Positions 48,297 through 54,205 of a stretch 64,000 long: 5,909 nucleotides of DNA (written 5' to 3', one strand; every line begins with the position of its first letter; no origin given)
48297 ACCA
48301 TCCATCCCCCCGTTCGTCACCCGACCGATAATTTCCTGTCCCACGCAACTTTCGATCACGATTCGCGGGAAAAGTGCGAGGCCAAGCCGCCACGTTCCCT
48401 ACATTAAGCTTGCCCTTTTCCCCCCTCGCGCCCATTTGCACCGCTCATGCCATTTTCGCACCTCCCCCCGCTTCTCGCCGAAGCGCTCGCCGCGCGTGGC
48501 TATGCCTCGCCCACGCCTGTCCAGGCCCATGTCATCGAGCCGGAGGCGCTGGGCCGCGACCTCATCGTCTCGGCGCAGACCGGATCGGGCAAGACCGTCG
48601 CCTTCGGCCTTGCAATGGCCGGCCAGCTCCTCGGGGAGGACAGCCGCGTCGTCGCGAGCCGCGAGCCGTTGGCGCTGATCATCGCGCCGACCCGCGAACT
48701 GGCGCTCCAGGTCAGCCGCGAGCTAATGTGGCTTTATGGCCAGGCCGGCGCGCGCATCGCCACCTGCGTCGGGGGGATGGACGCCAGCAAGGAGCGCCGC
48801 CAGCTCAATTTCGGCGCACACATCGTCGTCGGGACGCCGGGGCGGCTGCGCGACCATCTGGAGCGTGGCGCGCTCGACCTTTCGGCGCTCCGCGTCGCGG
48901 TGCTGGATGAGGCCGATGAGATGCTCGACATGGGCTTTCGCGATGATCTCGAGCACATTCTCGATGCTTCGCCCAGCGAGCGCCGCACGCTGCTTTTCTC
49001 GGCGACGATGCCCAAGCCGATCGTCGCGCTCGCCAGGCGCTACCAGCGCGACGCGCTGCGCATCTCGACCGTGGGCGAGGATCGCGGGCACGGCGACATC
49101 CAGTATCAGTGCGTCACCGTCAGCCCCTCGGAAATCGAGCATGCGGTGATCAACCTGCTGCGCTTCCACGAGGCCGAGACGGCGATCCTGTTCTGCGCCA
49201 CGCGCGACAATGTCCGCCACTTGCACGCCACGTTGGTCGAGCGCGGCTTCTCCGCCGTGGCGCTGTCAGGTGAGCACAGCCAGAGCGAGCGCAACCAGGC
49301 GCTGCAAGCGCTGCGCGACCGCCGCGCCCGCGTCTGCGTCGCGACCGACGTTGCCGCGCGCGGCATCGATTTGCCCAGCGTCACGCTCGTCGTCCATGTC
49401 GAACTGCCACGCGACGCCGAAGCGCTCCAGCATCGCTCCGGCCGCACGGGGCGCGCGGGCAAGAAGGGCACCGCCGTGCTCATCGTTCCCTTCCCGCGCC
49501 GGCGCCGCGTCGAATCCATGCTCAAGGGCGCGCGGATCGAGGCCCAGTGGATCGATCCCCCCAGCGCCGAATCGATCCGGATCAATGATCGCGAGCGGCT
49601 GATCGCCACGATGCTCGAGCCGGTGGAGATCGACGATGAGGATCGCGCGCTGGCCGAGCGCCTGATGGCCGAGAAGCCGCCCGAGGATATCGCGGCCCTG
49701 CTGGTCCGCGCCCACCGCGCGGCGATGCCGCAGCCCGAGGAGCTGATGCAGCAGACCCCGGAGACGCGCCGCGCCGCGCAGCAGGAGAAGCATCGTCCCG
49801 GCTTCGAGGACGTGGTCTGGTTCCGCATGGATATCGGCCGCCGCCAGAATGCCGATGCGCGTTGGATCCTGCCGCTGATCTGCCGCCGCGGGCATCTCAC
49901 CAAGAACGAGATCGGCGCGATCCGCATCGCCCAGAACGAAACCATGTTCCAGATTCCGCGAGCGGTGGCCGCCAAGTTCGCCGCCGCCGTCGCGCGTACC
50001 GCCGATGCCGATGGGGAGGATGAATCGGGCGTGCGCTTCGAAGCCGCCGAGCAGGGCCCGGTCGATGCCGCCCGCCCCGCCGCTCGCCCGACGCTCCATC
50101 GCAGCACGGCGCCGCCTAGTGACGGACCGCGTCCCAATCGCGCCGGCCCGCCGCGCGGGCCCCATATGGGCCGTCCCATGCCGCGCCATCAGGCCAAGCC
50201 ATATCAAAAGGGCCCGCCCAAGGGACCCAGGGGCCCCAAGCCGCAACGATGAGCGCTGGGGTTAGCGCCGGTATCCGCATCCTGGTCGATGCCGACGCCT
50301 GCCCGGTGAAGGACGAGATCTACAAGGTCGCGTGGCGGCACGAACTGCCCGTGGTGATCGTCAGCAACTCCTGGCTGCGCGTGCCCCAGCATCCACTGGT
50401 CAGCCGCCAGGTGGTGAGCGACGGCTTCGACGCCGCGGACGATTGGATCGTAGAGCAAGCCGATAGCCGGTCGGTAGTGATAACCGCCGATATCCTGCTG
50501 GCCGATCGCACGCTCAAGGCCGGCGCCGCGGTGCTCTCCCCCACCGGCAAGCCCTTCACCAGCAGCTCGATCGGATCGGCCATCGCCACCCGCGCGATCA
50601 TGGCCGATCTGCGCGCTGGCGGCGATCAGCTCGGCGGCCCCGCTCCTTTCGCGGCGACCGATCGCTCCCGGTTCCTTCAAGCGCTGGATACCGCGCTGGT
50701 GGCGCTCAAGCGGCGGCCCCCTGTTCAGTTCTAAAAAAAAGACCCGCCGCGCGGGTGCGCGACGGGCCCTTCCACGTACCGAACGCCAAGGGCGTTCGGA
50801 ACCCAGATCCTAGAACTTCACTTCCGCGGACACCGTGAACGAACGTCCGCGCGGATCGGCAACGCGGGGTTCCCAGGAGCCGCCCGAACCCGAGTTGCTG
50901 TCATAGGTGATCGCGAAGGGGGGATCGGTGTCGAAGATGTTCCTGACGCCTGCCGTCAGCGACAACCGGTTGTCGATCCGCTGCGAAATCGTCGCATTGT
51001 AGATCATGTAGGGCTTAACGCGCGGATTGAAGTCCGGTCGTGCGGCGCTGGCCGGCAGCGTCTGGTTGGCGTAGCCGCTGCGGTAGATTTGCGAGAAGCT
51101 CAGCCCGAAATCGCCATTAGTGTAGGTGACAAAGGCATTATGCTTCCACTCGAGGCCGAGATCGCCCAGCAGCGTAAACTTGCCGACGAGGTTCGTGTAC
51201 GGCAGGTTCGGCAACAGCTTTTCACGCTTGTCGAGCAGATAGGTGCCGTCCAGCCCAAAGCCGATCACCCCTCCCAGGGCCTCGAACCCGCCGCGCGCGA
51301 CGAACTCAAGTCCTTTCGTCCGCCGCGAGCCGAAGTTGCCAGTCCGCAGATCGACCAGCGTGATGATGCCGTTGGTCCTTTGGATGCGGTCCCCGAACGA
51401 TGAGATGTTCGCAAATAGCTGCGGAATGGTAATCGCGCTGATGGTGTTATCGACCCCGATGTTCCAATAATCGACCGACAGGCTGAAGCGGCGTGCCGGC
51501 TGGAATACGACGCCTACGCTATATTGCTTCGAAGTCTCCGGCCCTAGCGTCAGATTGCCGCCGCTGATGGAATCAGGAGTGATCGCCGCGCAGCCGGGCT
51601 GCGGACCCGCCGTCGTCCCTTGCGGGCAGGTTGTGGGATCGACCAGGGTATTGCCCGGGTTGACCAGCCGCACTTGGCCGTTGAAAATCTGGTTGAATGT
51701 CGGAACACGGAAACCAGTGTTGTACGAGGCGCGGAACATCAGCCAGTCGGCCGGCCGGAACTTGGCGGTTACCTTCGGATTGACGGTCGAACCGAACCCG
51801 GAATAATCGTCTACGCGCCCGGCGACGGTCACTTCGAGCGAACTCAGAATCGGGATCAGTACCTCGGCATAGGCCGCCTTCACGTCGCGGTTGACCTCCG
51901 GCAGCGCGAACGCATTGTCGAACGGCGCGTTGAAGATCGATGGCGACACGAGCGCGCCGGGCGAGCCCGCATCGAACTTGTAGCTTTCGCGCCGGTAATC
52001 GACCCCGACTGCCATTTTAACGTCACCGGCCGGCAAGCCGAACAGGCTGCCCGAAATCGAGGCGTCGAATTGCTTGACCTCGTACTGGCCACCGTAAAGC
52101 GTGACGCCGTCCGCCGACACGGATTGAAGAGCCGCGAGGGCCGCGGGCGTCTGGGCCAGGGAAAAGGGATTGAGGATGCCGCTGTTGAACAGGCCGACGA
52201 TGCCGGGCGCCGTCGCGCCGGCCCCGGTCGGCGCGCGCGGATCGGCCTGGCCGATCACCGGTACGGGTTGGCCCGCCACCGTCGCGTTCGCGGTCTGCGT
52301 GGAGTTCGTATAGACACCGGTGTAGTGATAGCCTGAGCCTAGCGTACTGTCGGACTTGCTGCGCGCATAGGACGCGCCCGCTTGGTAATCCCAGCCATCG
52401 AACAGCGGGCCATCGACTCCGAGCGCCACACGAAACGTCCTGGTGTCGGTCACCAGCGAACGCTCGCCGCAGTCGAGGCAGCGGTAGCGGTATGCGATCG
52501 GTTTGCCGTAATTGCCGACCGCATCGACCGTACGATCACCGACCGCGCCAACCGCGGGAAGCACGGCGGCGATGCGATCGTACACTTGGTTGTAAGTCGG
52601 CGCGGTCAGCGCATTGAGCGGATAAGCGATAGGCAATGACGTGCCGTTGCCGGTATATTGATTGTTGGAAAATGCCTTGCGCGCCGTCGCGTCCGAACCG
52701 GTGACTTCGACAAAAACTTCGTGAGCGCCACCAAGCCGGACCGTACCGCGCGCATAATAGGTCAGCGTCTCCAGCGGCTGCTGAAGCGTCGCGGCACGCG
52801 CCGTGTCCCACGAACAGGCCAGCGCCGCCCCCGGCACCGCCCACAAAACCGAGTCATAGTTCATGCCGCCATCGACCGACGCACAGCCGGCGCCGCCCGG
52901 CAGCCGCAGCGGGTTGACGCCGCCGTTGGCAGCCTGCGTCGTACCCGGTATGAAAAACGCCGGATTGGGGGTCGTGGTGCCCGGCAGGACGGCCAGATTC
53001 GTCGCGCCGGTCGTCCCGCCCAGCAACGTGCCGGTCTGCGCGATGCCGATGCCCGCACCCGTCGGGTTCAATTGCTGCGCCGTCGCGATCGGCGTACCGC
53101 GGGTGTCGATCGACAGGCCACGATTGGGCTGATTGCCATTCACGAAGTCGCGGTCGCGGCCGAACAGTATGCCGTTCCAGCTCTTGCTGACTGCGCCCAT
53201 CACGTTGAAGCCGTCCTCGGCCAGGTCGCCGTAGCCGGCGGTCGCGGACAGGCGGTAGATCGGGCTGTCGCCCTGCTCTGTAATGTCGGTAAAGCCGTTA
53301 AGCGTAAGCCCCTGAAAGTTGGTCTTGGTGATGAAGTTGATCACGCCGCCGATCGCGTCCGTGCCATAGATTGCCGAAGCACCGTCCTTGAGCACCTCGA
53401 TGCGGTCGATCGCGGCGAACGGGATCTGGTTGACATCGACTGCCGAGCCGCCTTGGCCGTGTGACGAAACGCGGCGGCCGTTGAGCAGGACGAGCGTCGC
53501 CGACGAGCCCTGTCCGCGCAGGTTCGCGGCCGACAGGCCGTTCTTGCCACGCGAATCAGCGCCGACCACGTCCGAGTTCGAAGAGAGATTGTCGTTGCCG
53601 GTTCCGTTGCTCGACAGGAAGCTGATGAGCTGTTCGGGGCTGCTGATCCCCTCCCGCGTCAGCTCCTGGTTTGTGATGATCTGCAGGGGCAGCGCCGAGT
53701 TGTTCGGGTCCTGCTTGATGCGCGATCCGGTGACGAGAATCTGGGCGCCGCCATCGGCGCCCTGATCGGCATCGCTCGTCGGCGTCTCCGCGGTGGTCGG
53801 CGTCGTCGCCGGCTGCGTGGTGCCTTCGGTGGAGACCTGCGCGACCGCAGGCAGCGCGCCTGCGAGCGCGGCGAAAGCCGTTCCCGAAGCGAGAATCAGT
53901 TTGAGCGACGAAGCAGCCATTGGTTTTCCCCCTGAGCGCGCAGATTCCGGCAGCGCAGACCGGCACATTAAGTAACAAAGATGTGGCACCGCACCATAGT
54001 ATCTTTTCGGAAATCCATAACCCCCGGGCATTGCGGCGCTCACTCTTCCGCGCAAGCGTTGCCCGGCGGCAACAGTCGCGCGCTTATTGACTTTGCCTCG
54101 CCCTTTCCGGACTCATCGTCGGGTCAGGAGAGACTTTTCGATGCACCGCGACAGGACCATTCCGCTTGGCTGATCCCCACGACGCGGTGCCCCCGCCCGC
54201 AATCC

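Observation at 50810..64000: Candidate peptidoglycan-peptide / D-amino-acid utilisation locus (PUL-like, TonB-fed)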

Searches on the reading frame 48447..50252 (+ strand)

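Call 14: search_protein_families(library=pfam, proteins=[window:48447-50252:+], max_evalue=0.0001)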
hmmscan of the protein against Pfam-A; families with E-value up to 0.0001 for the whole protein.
window:48447-50252:+ (601 aa): 3 families
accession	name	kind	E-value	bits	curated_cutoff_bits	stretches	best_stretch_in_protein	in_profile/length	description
PF00270.35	DEAD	-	5.6e-44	150.2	26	1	23-192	1-164/167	DEAD/DEAH box helicase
PF00271.37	Helicase_C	-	5.3e-25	88.2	23.5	1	233-338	5-110/110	Helicase conserved C-terminal domain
PF03880.21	DbpA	-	1.6e-13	50.9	25.6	1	458-517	1-60/72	DbpA RNA binding domain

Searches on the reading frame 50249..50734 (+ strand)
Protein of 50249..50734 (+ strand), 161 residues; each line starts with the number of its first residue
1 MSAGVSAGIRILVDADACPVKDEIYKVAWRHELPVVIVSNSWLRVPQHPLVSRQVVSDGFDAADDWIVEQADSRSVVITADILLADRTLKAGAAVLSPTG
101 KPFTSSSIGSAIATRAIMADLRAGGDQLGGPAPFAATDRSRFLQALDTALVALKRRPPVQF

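Call 14: search_protein_families(library=pfam, proteins=[window:50249-50734:+], max_evalue=0.0001)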
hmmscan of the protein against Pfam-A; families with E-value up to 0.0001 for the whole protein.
window:50249-50734:+ (161 aa): 1 family
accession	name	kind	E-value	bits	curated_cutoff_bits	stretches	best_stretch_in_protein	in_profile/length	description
PF02639.20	DUF188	-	1.9e-44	150.9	24.3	1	23-150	1-128/130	Uncharacterized BCR, YaiI/YqxD family COG1671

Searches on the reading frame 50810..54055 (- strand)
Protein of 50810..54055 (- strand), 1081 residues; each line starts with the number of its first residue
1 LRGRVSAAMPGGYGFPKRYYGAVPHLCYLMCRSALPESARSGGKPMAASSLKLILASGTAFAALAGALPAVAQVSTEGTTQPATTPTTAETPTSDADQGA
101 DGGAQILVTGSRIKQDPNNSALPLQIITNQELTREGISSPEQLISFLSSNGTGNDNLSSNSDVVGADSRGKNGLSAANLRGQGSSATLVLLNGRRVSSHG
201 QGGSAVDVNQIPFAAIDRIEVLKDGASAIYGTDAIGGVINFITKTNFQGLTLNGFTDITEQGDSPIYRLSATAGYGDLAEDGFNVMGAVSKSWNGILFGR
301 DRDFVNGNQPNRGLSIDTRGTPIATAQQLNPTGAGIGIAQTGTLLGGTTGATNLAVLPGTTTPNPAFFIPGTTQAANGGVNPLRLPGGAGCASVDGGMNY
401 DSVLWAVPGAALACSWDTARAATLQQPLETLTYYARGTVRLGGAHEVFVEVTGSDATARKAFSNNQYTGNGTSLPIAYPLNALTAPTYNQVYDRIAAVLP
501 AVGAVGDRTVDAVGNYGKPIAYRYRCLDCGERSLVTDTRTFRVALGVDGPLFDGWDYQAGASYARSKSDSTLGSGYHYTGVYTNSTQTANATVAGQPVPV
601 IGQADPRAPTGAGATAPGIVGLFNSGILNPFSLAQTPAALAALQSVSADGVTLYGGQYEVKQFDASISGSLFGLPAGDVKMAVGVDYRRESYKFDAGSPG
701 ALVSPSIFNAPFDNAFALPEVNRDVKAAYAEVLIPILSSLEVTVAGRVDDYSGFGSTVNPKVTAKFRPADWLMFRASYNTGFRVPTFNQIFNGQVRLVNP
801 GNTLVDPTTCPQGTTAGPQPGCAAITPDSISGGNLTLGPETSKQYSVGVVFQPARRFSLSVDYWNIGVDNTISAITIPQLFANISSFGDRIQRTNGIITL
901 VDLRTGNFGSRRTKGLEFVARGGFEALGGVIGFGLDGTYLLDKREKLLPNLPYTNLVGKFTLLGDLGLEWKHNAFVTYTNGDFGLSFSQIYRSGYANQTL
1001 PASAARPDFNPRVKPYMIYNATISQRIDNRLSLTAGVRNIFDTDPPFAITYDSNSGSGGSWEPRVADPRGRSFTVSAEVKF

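Call 3: search_protein_families(library=pfam, proteins=[window:50810-54055:-])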
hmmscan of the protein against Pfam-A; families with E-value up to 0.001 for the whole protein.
window:50810-54055:- (1081 aa): 3 families
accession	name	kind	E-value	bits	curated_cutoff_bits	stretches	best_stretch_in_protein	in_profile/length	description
PF00593.30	TonB_dep_Rec_b-barrel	-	2.9e-39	136.6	27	1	542-1040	48-436/436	TonB dependent receptor-like, beta-barrel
PF07715.20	Plug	-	1.6e-17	64.4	23.9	1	121-238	6-107/107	TonB-dependent Receptor Plug Domain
PF14905.12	OMP_b-brl_3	-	7.4e-06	25.7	27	0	1009-1053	341-386/408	Outer membrane protein beta-barrel family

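Call 4: search_protein_families(library=ncbifam, proteins=[window:50810-54055:-])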
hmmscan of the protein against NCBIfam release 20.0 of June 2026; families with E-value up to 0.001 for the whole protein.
window:50810-54055:- (1081 aa): 25 families
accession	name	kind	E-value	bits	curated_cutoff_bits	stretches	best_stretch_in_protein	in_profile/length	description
TIGR01779.1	TonB-B12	equivalog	4.9e-27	94.7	599.7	2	100-250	25-160/614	TonB-dependent vitamin B12 receptor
NF010010.0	PRK13483.1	equivalog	1e-22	79.9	927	2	165-247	79-166/660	ligand-gated channel protein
NF010048.1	PRK13524.1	subfamily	1.9e-22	79.6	493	2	74-249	11-181/744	FepA family TonB-dependent siderophore receptor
TIGR01786.1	TonB-hemlactrns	subfamily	2.6e-22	79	323.75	2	755-1081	435-719/719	TonB-dependent hemoglobin/transferrin/lactoferrin family receptor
NF007926.1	PRK10641.1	equivalog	6.5e-22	77.8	836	1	101-253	25-163/617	TonB-dependent vitamin B12 receptor BtuB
TIGR01785.1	TonB-hemin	subfamily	5.7e-21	74.6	316.85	2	678-1081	324-677/677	TonB-dependent heme/hemoglobin receptor family protein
NF050067.1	TonBEntbctnRecCfrA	equivalog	7.4e-20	70.8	1200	2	161-245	68-159/698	TonB-dependent ferric enterobactin receptor CfrA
NF010051.0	PRK13528.1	subfamily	9.8e-20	70.4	583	2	126-246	55-174/727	FepA family TonB-dependent siderophore receptor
NF010011.0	PRK13484.1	equivalog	1e-17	63.7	1197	1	159-245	70-160/682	IreA family TonB-dependent siderophore receptor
NF007478.2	PRK10064.1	equivalog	1.5e-17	63.2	745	1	102-247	29-161/663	catecholate siderophore receptor CirA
NF010038.0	PRK13513.1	equivalog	2.2e-15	56.3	942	1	162-264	78-187/659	ligand-gated channel protein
NF010012.0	PRK13486.1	equivalog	7.6e-15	54.3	924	1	158-247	67-161/696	TonB-dependent receptor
TIGR01783.1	TonB-siderophor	subfamily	1.7e-11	43.5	223.5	1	164-245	32-109/649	TonB-dependent siderophore receptor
NF053590.1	TonB_dep_TOL0244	equivalog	5.4e-10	38.5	645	1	111-246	19-142/604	TOL_0244 family TonB-dependent receptor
NF052649.1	TonRcptRhtA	equivalog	1.8e-09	36.3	1100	1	80-245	20-166/744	TonB-dependent siderophore receptor RhtA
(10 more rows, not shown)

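Call 75: search_solved_structures(query=window:50810-53920:-, max_evalue=0.00001)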
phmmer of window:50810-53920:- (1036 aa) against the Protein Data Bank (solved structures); distinct sequences matched with E-value up to 0.00001: 17.
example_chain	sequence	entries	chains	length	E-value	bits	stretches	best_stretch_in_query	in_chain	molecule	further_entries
2hdf_A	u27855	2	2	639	2.3e-14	55.8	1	56-205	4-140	Colicin I receptor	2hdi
3rgn_A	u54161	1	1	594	4.2e-14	54.9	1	116-207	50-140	Vitamin B12 transporter BtuB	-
3rgm_A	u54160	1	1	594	7.2e-14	54.2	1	116-207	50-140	Vitamin B12 transporter BtuB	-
1nqe_A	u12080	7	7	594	7.9e-14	54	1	116-207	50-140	Vitamin B12 receptor | Vitamin B12 transporter btuB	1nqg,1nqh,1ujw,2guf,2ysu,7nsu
1nqf_A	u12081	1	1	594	7.9e-14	54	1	116-207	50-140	Vitamin B12 receptor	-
3m8b_A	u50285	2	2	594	8.7e-14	53.9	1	120-207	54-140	Vitamin B12 transporter btuB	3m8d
2gsk_A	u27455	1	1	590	8.8e-14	53.9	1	117-207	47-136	Vitamin B12 transporter btuB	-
9nn6_A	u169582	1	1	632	1.1e-13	53.6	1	64-205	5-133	Colicin I receptor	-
5fp2_A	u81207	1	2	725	1.1e-13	53.5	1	118-245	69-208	FERRIC ENTEROBACTIN RECEPTOR PIRA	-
5fr8_A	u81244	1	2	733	4.2e-10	41.7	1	113-200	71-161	TONB-DEPENDENT SIDEROPHORE RECEPTOR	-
5out_A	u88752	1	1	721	2.4e-09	39.2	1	111-200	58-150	Ferric enterobactin receptor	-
6r1f_A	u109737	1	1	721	2.4e-09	39.2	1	111-200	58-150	Ferric enterobactin receptor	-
6i2j_A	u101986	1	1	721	2.4e-09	39.2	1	111-200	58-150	Ferric enterobactin receptor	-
6q5e_A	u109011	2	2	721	2.4e-09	39.2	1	111-200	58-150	Ferric enterobactin receptor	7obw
5mzs_A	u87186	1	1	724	2.6e-09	39.1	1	111-200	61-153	Ferric enterobactin receptor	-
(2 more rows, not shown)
